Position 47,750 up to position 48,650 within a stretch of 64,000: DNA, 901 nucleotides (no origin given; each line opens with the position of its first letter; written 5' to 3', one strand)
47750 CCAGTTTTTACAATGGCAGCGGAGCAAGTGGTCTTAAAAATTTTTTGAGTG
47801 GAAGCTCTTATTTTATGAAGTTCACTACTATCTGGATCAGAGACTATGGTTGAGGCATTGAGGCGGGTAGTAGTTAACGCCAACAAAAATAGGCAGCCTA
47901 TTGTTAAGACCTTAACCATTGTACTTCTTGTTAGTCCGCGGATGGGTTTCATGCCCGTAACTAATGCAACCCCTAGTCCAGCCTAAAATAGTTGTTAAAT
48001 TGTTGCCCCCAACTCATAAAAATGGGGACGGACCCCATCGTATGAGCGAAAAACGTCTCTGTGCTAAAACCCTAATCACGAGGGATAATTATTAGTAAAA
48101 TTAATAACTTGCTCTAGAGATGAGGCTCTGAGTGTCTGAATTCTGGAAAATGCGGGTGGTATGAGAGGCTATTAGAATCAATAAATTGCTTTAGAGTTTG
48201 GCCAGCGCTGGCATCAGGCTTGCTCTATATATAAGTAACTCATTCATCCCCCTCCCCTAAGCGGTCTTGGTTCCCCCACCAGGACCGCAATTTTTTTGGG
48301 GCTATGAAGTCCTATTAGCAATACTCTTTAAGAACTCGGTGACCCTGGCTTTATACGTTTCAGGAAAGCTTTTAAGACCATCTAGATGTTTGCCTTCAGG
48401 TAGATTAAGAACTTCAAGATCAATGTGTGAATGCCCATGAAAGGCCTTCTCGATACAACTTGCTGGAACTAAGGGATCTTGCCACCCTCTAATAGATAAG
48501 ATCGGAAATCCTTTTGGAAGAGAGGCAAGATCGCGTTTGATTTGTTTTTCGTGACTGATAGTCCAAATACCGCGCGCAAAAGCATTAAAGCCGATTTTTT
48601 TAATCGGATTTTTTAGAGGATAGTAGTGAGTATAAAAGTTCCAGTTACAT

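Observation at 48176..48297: Candidate sigma54-dependent, C-rich small RNA with its own IHF site and terminator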

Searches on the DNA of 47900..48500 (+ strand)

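Call 4: search_rna_families(source=window, start=47900, end=48500, threshold=evalue, max_evalue=10, show_alignments=3)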
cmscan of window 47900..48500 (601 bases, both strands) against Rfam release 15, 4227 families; matches with E-value up to 10: 3.
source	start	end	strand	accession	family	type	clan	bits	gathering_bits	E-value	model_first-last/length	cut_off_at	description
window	47985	48030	+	RF01098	RF_site9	Cis-reg; frameshift_element;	-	15.1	70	7.3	1-50/50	no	Gag/pro ribosomal frameshift site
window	48014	48089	-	RF02551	DapZ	Cis-reg;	-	14.8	56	8.9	1-78/78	no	ABC transporter regulator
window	48345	48411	+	RF02922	RAGATH-32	Cis-reg;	-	11.1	41.8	8.7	1-78/78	no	RAGATH-32 RNA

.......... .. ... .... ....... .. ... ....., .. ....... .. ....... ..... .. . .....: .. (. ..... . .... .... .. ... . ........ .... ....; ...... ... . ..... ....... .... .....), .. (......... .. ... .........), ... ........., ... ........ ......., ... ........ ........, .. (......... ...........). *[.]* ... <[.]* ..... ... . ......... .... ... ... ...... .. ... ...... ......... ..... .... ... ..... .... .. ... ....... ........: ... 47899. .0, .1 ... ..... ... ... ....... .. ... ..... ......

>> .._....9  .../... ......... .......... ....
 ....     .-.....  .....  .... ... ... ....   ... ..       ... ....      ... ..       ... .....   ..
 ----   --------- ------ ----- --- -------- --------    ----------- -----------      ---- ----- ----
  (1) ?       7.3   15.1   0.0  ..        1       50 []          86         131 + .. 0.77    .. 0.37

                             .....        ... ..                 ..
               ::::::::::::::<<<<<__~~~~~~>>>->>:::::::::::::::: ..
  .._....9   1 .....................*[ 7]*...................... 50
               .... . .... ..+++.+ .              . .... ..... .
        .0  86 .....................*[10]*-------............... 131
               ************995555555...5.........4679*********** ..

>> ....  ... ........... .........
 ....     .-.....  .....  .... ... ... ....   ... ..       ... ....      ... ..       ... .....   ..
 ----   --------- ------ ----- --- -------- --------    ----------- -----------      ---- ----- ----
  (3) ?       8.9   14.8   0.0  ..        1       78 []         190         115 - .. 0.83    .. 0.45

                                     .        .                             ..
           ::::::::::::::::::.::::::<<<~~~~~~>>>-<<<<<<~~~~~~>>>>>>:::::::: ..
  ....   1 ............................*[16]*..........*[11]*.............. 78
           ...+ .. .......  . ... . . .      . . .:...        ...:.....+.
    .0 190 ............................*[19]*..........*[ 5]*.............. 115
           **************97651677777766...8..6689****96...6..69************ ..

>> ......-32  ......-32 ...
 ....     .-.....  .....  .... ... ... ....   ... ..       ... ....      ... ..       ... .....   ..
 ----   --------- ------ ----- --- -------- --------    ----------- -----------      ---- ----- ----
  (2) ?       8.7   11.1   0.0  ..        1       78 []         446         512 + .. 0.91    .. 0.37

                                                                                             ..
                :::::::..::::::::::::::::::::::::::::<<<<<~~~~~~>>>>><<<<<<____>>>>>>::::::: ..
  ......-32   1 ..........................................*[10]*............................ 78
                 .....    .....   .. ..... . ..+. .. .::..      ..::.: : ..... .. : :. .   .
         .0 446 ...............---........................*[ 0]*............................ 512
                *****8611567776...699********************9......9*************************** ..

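Call 49: build_rna_model(alignment_id=A2, structure=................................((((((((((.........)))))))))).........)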
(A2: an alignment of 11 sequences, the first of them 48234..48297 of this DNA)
Model R1 built from alignment A2 (11 sequences, 70 columns); structure: as given.
model positions 64; base pairs 10; branch points 0; effective number of sequences 2.31; information 0.875 bits per position. Calibrated on 0.2 Mb of random sequence (short: E-values are rough).
structure used (alignment columns):
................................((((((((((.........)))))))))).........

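Call 50: search_with_rna_model(model_id=R1, sources=[window, L001, L002, L003, L004, L010, L022, L023, L024, L025, L026, L027, L028, L029, L030], max_evalue=10, make_alignment=true)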
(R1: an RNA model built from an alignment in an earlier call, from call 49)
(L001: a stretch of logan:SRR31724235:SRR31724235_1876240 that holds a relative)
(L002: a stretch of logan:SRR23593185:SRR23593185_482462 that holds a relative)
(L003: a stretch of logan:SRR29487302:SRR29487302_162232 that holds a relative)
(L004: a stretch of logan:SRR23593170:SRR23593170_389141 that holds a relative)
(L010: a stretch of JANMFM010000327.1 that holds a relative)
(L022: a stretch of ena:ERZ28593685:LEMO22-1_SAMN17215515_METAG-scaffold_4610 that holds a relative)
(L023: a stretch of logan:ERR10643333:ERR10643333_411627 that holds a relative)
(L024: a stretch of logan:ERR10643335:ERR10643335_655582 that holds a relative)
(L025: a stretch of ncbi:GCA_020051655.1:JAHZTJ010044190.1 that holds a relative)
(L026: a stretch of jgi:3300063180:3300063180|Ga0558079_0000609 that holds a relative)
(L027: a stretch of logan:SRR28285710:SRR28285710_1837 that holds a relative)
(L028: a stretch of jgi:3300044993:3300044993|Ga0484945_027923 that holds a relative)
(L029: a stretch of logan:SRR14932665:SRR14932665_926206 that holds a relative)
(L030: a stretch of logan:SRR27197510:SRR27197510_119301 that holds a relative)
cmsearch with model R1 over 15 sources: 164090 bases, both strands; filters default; matches with E-value up to 10: 19.
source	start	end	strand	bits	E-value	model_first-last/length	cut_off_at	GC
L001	5444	5507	-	96.4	1.1e-24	1-64/64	no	0.5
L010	1537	1600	-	95.4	2.2e-24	1-64/64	no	0.52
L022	3750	3813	-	95.4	2.2e-24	1-64/64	no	0.52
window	48234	48297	+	94.7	3.4e-24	1-64/64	no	0.52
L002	3752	3815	-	93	1e-23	1-64/64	no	0.52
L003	4748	4811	-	93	1e-23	1-64/64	no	0.52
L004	4748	4811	-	93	1e-23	1-64/64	no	0.52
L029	4538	4601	-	92.3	1.6e-23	1-64/64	no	0.53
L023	4942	5010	-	82.2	1.1e-20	1-64/64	no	0.54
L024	4942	5010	-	82.2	1.1e-20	1-64/64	no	0.54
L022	4016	4078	-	80.1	4.3e-20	1-64/64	no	0.46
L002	4017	4077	-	75.1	1.1e-18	1-64/64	no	0.44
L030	2871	2935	-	71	1.5e-17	1-64/64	no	0.51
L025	4041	4107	-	67.8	1.2e-16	1-64/64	no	0.54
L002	4422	4508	+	12.8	0.31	1-64/64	no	0.49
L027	3088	3125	+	12.1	0.5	27-64/64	no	0.53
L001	5655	5726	+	11.5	0.75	1-64/64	no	0.36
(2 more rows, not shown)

Alignment A3: 19 matches aligned to the model, 135 columns, each read 5' to 3' on its own strand. Consensus structure (alignment columns), stored with it:
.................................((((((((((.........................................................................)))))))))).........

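Call 77: search_dna_similar(query=window:48040-48300:+, collection=plasmids, mode=distant, max_evalue=0.01, max_rows=5)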
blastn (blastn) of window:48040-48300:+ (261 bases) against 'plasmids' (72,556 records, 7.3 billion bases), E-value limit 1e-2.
No match.

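Call 78: search_dna_similar(query=window:48040-48300:+, collection=phages, mode=distant, max_evalue=0.01, max_rows=5)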
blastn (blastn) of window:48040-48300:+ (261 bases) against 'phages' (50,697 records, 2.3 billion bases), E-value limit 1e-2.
No match.

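Call 83: search_with_rna_model(model_id=R1, source=window, filters=off, max_evalue=1)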
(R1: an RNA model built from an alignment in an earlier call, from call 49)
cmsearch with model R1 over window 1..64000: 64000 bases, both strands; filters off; matches with E-value up to 1: 4.
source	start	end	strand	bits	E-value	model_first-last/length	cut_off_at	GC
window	48234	48297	+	94.7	1.3e-24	1-64/64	no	0.52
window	39792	39872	-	12.7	0.13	1-64/64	no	0.37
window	32810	32866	+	10.2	0.65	1-64/64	no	0.42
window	36613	36645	-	10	0.75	1-64/64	no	0.27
